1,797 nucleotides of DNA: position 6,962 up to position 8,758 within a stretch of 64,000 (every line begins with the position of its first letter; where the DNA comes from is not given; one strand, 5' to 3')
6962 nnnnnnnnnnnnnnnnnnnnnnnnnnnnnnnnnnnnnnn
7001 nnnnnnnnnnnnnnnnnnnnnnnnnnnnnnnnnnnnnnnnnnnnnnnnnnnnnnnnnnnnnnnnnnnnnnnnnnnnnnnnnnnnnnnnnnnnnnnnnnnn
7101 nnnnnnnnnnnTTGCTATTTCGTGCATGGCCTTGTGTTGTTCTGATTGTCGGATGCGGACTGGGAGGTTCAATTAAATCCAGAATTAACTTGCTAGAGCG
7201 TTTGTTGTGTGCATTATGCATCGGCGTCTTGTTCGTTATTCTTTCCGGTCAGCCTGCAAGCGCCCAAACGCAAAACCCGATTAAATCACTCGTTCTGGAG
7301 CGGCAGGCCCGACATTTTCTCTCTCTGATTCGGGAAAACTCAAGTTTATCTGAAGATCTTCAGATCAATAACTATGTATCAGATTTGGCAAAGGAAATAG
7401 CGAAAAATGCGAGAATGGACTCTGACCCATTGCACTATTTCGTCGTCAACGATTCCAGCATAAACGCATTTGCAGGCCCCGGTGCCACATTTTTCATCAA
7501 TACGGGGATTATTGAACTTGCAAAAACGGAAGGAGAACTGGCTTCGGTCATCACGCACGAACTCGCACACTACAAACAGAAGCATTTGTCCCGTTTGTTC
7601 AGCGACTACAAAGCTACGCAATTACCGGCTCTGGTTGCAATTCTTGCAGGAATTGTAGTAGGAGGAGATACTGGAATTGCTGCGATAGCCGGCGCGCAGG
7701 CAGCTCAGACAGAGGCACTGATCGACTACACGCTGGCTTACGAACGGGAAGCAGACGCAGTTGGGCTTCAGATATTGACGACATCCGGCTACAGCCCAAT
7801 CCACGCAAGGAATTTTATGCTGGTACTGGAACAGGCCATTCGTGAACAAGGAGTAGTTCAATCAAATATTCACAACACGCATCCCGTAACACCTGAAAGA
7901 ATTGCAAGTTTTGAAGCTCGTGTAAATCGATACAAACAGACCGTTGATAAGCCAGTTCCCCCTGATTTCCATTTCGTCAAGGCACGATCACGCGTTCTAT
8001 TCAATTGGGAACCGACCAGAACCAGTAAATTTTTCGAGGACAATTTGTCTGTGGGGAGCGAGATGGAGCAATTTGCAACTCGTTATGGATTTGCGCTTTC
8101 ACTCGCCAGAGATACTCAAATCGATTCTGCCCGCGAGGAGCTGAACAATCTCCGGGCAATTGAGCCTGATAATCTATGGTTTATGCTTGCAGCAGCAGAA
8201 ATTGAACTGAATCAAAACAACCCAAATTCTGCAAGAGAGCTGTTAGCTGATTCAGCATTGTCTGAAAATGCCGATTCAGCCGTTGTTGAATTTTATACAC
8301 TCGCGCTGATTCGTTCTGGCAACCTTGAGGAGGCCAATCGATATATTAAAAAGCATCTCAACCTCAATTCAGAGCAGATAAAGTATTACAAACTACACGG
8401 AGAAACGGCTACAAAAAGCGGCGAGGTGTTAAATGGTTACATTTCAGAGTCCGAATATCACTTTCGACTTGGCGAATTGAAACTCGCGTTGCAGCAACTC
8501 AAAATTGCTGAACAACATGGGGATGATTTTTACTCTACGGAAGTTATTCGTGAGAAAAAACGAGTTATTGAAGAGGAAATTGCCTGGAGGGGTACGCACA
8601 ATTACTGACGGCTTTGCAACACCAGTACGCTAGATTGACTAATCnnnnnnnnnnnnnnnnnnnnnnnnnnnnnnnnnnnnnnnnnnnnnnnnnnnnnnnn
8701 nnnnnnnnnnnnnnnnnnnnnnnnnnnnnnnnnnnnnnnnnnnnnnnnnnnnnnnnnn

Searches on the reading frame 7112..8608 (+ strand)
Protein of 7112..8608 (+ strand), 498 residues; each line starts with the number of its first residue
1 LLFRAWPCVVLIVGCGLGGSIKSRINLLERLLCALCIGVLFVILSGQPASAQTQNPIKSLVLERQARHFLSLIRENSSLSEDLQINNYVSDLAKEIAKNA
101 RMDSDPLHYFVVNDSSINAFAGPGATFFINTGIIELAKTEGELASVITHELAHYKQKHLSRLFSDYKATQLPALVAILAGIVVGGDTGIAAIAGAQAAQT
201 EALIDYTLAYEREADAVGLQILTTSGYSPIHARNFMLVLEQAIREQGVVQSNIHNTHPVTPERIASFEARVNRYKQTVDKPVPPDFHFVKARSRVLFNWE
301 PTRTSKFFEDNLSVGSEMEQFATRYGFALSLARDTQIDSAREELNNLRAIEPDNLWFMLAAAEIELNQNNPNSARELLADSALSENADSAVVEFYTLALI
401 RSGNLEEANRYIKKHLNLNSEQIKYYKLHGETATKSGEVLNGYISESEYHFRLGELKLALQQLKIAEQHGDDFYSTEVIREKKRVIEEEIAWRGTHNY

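Call 22: find_encoding_contigs(protein=window:7112-8608:+, flank=10000, max_places=6)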
Protein window:7112-8608:+ (498 aa): no gene with exactly this product is on record in the collection.
